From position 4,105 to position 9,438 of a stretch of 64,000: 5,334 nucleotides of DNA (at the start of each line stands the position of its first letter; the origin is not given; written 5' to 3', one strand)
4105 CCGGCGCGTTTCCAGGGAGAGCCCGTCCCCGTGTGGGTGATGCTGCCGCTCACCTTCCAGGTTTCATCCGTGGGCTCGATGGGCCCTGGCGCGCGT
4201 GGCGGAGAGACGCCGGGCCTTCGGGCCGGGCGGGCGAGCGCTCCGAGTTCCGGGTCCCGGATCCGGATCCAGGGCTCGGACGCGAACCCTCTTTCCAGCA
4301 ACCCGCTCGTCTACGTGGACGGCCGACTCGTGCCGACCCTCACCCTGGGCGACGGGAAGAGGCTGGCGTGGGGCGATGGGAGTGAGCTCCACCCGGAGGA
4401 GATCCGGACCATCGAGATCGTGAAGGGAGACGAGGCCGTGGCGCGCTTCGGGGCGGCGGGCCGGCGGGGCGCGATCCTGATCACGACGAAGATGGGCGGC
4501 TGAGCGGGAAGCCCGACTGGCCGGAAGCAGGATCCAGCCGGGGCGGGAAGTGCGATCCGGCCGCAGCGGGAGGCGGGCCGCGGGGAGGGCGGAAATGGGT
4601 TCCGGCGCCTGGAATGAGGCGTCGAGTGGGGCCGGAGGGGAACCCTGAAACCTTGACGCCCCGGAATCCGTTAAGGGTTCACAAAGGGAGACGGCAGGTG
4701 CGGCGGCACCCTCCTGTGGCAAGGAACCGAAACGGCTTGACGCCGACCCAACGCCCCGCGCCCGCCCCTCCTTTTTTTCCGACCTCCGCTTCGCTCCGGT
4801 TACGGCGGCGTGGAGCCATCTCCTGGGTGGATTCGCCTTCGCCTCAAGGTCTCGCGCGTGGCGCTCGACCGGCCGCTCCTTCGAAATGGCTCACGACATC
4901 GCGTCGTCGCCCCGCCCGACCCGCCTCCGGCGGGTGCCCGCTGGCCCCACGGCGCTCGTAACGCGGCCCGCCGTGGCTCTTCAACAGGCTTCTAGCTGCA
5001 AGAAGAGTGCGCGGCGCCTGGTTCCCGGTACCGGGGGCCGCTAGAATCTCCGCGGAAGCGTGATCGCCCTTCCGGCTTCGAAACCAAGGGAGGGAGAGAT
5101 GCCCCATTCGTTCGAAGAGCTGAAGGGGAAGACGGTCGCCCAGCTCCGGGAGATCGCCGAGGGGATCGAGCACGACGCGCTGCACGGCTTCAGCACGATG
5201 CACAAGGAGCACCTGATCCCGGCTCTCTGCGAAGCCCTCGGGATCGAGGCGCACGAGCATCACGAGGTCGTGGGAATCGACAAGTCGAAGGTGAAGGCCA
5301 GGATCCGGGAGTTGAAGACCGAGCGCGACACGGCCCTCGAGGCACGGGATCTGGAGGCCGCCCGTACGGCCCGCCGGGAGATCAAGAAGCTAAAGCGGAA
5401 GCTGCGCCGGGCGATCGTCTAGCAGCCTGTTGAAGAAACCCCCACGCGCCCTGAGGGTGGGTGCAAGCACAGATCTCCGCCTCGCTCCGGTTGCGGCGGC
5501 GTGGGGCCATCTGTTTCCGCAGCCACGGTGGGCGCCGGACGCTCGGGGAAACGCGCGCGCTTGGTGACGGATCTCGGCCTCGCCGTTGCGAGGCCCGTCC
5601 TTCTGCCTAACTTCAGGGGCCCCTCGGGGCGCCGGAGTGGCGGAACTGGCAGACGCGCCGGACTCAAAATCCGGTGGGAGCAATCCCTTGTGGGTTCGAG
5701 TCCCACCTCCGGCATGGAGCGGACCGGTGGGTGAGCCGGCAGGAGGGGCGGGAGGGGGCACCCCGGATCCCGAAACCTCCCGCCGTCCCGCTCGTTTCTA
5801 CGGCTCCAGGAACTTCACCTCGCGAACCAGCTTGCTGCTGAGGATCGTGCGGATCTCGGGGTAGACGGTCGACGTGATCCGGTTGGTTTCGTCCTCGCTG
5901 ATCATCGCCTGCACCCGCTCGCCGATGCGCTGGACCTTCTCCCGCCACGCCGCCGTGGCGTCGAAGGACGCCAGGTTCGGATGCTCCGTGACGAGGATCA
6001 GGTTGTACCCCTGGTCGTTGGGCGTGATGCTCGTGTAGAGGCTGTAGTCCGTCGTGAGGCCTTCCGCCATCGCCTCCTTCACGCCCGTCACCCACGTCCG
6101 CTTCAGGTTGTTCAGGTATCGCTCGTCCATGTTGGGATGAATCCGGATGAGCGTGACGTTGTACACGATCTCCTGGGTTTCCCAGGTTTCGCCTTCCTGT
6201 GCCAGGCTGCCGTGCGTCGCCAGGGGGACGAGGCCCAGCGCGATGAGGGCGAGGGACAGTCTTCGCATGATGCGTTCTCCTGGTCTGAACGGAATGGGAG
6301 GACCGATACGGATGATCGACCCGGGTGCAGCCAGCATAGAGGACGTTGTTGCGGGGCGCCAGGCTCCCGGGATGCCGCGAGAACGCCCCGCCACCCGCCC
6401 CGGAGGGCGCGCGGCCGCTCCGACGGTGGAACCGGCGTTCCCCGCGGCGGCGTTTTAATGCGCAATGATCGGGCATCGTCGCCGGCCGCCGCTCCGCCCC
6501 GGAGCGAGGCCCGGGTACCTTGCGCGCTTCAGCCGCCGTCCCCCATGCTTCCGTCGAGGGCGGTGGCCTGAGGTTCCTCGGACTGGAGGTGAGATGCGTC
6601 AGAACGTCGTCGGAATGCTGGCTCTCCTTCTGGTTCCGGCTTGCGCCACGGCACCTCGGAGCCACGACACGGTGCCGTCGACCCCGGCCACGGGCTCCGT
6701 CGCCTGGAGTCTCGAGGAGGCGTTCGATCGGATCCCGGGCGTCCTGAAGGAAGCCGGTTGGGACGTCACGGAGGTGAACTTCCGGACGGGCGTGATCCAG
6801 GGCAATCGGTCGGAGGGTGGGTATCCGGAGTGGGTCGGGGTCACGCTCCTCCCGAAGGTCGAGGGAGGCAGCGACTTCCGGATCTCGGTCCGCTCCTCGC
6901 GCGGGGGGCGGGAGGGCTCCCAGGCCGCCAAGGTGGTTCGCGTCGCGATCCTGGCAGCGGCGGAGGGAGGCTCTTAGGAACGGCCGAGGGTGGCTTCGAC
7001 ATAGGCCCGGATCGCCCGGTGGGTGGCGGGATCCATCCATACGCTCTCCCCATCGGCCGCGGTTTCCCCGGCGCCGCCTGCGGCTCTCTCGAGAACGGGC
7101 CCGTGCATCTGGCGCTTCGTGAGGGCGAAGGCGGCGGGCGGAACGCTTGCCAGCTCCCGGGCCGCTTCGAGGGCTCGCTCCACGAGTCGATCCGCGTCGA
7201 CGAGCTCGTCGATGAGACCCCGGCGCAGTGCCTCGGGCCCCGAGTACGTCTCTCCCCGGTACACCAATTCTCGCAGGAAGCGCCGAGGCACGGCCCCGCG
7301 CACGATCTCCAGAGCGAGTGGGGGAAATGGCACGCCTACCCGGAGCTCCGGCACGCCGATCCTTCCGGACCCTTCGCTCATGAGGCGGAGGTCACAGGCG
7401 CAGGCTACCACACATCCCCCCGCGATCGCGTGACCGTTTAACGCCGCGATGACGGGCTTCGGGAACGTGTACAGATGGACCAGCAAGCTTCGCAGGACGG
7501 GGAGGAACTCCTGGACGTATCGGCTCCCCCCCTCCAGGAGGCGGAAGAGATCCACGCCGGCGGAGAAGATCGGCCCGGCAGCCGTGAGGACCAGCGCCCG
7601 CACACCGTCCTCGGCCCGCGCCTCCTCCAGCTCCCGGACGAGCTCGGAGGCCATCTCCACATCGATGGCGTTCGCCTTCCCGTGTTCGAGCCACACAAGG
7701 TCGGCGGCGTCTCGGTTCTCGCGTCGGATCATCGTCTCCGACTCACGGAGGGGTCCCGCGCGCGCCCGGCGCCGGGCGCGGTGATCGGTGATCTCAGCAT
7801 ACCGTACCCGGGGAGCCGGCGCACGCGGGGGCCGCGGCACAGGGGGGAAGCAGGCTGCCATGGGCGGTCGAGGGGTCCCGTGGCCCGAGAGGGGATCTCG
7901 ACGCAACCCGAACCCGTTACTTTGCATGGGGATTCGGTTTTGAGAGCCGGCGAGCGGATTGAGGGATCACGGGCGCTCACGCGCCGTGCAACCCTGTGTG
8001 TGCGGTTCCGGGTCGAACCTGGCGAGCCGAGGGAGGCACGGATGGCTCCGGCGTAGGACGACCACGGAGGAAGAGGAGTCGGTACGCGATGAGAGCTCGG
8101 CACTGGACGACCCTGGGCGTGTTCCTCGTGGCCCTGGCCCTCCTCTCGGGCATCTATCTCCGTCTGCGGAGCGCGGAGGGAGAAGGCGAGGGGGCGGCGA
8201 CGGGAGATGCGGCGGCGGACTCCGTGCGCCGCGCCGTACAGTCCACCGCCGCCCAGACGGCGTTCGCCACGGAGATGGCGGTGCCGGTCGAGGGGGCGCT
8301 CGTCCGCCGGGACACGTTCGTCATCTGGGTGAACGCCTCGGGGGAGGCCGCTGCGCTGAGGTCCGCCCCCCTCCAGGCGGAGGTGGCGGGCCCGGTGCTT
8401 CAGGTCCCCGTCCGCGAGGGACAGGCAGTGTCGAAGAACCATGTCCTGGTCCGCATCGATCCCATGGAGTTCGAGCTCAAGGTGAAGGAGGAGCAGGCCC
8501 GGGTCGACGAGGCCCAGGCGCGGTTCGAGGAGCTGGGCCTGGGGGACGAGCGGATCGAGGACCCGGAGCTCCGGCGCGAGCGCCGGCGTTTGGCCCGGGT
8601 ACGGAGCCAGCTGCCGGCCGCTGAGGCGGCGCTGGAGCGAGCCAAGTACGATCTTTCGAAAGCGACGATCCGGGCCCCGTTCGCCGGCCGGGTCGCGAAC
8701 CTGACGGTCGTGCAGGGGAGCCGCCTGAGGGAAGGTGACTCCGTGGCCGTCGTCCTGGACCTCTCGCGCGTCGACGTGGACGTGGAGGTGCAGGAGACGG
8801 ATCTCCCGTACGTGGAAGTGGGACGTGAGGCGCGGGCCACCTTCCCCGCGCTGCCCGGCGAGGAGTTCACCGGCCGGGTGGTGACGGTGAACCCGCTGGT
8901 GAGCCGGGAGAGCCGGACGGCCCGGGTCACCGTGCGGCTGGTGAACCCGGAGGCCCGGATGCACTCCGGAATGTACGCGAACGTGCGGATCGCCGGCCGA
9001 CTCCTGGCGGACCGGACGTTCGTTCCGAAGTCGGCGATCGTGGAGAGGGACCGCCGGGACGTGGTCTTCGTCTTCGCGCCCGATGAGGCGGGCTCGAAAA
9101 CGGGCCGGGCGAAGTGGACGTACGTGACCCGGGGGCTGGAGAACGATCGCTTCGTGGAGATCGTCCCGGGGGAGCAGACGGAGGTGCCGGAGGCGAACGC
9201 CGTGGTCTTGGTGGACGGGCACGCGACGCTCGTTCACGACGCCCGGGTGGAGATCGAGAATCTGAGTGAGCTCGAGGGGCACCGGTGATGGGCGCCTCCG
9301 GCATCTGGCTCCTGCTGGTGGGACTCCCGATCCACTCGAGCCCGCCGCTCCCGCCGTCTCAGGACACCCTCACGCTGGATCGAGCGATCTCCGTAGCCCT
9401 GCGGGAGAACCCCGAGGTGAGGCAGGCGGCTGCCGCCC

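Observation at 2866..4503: BlaR1-type M56 peptidase split by a single in-frame TAG, with the sensor replaced by a TonB C-terminal domain plus a plug-like tail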

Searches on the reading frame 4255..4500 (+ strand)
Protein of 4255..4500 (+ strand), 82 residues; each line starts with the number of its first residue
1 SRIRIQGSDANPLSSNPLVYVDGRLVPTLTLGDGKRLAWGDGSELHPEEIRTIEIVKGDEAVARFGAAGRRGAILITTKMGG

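Call 38: search_solved_structures(query=A5, max_evalue=1, show_alignments=2)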
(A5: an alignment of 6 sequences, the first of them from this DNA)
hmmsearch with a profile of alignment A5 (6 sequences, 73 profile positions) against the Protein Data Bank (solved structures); distinct sequences matched with E-value up to 1: 35.
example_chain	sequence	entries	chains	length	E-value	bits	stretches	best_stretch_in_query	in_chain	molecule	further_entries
5fq6_B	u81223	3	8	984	3.2e-16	61.7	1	2-70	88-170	SUSC/RAGA FAMILY TONB-LINKED OUTER MEMBRANE PROTEIN | BT_2264 | OUTER MEMBRANE PROTEIN OMP121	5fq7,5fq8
8ypt_C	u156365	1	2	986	6.3e-15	57.6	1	1-70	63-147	TonB-linked outer membrane protein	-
8ypu_C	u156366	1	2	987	6.4e-15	57.6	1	1-70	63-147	SusC/RagA family TonB-linked outer membrane protein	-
6zlt_B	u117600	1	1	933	2.1e-14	56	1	11-70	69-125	SusC homolog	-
5t3r_D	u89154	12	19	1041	2.4e-14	55.8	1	11-70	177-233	SusC homolog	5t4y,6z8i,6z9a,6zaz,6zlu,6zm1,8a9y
8aa4_A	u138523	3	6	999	5.6e-14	54.6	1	11-71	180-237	SusC homolog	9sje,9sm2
6sm3_B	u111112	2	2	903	1.2e-10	43.9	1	2-70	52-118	RagA protein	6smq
6sml_B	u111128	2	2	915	1.2e-10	43.9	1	2-70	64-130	RagA protein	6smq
6sli_B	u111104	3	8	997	1.3e-10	43.8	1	2-70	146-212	RagA protein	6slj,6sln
1fep_A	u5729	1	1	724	7.9e-08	34.9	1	12-70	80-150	FERRIC ENTEROBACTIN RECEPTOR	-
5fp2_A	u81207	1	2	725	8.7e-08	34.7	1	12-70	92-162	FERRIC ENTEROBACTIN RECEPTOR PIRA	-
5fr8_A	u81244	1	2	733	1.9e-07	33.7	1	12-69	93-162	TONB-DEPENDENT SIDEROPHORE RECEPTOR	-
6r1f_A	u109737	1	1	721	9.3e-07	31.4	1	12-70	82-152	Ferric enterobactin receptor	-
5out_A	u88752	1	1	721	9.4e-07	31.4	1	12-70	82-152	Ferric enterobactin receptor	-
6q5e_A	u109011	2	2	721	9.4e-07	31.4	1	12-70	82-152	Ferric enterobactin receptor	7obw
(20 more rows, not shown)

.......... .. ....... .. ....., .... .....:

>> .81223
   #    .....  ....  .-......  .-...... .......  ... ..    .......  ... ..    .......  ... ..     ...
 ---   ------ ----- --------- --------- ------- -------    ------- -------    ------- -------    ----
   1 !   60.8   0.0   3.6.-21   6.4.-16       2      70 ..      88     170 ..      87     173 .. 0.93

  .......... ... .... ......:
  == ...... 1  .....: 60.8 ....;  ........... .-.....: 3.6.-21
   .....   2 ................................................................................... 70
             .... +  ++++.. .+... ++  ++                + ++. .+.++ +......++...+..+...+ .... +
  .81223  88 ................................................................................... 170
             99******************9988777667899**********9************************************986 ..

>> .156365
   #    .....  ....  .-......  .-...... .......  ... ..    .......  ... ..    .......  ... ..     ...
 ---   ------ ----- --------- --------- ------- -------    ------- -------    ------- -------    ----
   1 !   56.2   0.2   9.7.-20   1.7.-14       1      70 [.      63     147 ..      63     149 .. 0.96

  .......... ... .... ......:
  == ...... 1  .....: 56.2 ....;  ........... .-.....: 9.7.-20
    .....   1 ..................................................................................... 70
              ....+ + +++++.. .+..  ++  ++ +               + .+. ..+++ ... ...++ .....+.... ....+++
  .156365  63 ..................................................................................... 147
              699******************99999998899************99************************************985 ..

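Call 59: search_protein_representatives(alignment_id=A5)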
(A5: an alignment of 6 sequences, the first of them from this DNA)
Query: 6 sequences, 73 profile positions. Proteins with E-value up to 0.001 (for the whole library): 42856; up to 1e-10: 9053; up to 1e-30: 311. The best 150 are listed.
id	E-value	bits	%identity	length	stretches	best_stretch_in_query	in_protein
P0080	1.1e-74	262.0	-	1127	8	8-72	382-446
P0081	4.3e-72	253.6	-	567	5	8-70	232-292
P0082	4.1e-65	231.3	-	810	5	11-68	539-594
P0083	4.1e-65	231.3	-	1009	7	8-66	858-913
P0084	1.3e-64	229.6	-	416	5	11-69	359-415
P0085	1.4e-64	229.6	-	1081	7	7-70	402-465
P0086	2.0e-64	229.1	-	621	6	6-69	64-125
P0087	2.3e-61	219.3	-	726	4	10-69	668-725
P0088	5.1e-61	218.2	-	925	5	8-71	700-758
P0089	1.9e-60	216.4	-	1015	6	7-70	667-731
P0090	4.3e-60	215.2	-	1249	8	6-70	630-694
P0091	3.4e-59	212.3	-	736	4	9-70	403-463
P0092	1.5e-58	210.2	-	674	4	8-71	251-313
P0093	4.2e-58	208.8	-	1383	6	10-70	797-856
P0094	1.2e-57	207.4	-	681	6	11-71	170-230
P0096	1.1e-56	204.3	-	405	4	7-69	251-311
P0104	3.9e-53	192.9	-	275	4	7-69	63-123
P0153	8.4e-42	156.6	-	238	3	5-68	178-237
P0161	9.9e-41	153.2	-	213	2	11-70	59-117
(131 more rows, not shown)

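Call 60: search_protein_families(library=pfam, max_evalue=0.001, proteins=[P0080, P0081, P0082, P0084, P0086, P0087, P0096, P0104, P0153, P0161])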
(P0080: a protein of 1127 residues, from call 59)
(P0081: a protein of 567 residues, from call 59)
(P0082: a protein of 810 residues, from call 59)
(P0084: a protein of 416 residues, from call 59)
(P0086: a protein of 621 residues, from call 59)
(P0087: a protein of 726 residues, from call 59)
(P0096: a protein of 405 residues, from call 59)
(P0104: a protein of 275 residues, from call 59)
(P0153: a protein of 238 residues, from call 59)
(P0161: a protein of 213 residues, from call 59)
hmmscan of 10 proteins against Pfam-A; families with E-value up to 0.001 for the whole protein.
P0080 (1127 aa): 4 families
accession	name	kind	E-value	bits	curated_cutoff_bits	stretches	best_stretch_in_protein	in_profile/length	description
PF05569.17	Peptidase_M56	-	1.8e-30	106.6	31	1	6-198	100-294/296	BlaR1 peptidase M56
PF07715.20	Plug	-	2.6e-25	89.4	23.9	1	380-435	55-107/107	TonB-dependent Receptor Plug Domain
PF18962.6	Por_Secre_tail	-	1.8e-09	38.2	27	1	1049-1124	1-73/75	Secretion system C-terminal sorting domain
PF13860.13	FlgD_ig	-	2.3e-06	27.9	27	1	1057-1117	11-77/79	FlgD Ig-like domain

P0081 (567 aa): 3 families
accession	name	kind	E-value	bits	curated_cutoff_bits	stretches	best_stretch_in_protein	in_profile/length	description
PF07715.20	Plug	-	1.5e-37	128.8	23.9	4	215-283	38-107/107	TonB-dependent Receptor Plug Domain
PF18962.6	Por_Secre_tail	-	3.7e-12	46.8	27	1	493-562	2-71/75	Secretion system C-terminal sorting domain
PF24828.1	DUF7713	-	0.00052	20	24.1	0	127-145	20-39/68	Domain of unknown function (DUF7713)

P0082 (810 aa): 4 families
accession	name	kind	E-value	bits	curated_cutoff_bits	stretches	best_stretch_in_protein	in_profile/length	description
PF07715.20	Plug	-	1.2e-25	90.5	23.9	1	536-587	52-107/107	TonB-dependent Receptor Plug Domain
PF05569.17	Peptidase_M56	-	2.3e-22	80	31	1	106-263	91-249/296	BlaR1 peptidase M56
PF01435.24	Peptidase_M48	-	0.00036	20.8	20.3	0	176-240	28-99/186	Peptidase family M48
PF24828.1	DUF7713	-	0.00038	20.4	24.1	0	469-486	28-45/68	Domain of unknown function (DUF7713)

P0084 (416 aa): 1 family
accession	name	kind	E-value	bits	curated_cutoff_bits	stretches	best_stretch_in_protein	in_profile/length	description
PF07715.20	Plug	-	4.4e-28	98.3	23.9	2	235-297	41-107/107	TonB-dependent Receptor Plug Domain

P0086 (621 aa): 4 families
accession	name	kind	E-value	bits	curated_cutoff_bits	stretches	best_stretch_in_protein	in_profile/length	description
PF07715.20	Plug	-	3e-27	95.7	23.9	2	381-450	38-107/107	TonB-dependent Receptor Plug Domain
PF00235.25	Profilin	-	4e-09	37.1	25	0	349-381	68-99/127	Profilin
PF24828.1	DUF7713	-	9.6e-09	35.1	24.1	0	59-88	25-49/68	Domain of unknown function (DUF7713)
PF08459.17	UvrC_RNaseH_dom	-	1.1e-05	25.8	22.3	0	471-517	75-116/159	UvrC RNAse H endonuclease domain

P0087 (726 aa): 4 families
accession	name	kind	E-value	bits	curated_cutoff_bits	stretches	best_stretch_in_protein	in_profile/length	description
PF07715.20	Plug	-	6.9e-29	100.9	23.9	3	655-717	42-107/107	TonB-dependent Receptor Plug Domain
PF05569.17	Peptidase_M56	-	1.1e-10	41.6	31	1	158-259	187-295/296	BlaR1 peptidase M56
PF10435.15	BetaGal_dom2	-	4.6e-05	23.7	25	0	526-566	97-138/180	Beta-galactosidase, domain 2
PF24828.1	DUF7713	-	0.00046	20.1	24.1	0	416-435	28-47/68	Domain of unknown function (DUF7713)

P0096 (405 aa): 1 family
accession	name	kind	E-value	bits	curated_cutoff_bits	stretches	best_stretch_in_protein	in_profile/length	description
PF07715.20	Plug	-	2.2e-33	115.4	23.9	3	110-156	57-107/107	TonB-dependent Receptor Plug Domain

P0104 (275 aa): 2 families
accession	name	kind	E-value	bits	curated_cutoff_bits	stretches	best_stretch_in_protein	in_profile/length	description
PF07715.20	Plug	-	8.9e-28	97.4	23.9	2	10-57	56-107/107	TonB-dependent Receptor Plug Domain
PF02876.24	Stap_Strp_tox_C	-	0.0001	22.9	27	0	183-250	48-94/96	Staphylococcal/Streptococcal toxin, beta-grasp domain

P0153 (238 aa): 5 families
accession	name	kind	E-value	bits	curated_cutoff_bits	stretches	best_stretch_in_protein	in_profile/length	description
PF07715.20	Plug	-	7.6e-25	87.9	23.9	3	23-90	38-107/107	TonB-dependent Receptor Plug Domain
PF24828.1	DUF7713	-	8e-06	25.8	24.1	0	179-194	26-41/68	Domain of unknown function (DUF7713)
PF24534.1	HMA_PCA1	-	0.00042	20.4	24.5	0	118-144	9-35/68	PCA1 HMA heavy metal-associated domain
PF00407.25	Bet_v_1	-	0.00066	20.1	22.4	0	194-217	25-48/151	Pathogenesis-related protein Bet v 1 family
PF01216.23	Calsequestrin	-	0.00088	18.9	27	0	48-91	97-140/386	Calsequestrin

P0161 (213 aa): 1 family
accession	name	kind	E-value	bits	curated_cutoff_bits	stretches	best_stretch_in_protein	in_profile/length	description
PF07715.20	Plug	-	3.1e-17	63.5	23.9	2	152-200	56-107/107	TonB-dependent Receptor Plug Domain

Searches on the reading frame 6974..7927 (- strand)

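Call 55: search_protein_families(library=pfam, max_evalue=0.001, proteins=[window:6974-7927:-])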
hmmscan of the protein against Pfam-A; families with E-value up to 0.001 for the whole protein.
window:6974-7927:- (317 aa): 3 families
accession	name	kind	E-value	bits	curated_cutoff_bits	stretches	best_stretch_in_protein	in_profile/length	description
PF00378.25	ECH_1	-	3e-41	141.9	27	1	84-278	16-209/251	Enoyl-CoA hydratase/isomerase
PF16113.10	ECH_2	-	9.1e-16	58.7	27.2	1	84-254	11-185/335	Enoyl-CoA hydratase/isomerase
PF01343.23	Peptidase_S49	-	0.00016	22.1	24.9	0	224-255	119-150/154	Peptidase family S49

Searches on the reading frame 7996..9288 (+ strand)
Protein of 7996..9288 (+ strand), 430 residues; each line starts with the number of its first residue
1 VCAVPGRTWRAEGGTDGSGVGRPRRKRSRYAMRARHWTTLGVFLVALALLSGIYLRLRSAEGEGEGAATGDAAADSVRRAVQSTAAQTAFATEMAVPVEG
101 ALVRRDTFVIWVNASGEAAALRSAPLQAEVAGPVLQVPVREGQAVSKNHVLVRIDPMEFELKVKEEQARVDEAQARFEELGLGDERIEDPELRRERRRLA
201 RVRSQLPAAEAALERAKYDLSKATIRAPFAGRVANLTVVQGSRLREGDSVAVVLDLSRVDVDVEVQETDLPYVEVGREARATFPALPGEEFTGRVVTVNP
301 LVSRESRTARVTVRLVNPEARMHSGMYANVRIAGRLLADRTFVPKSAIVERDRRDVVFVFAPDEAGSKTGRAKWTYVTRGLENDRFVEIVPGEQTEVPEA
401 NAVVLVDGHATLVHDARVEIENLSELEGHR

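Call 55: search_protein_families(library=pfam, max_evalue=0.001, proteins=[window:7996-9288:+])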
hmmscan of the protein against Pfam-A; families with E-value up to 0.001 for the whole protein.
window:7996-9288:+ (430 aa): 4 families
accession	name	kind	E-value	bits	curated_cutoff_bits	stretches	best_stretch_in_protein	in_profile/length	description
PF16576.10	HlyD_D23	-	1e-31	110.4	30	1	124-328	20-214/214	Barrel-sandwich domain of CusB or HlyD membrane-fusion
PF13437.12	HlyD_3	-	2.8e-17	63.8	22.2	1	224-321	1-102/106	HlyD family secretion protein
PF13533.13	Biotin_lipoyl_2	-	3.1e-07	30.5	29.8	0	125-155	2-32/32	Biotin-lipoyl like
PF00364.28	Biotin_lipoyl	-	0.00024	21.3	22.1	0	125-154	44-73/73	Biotin-requiring enzyme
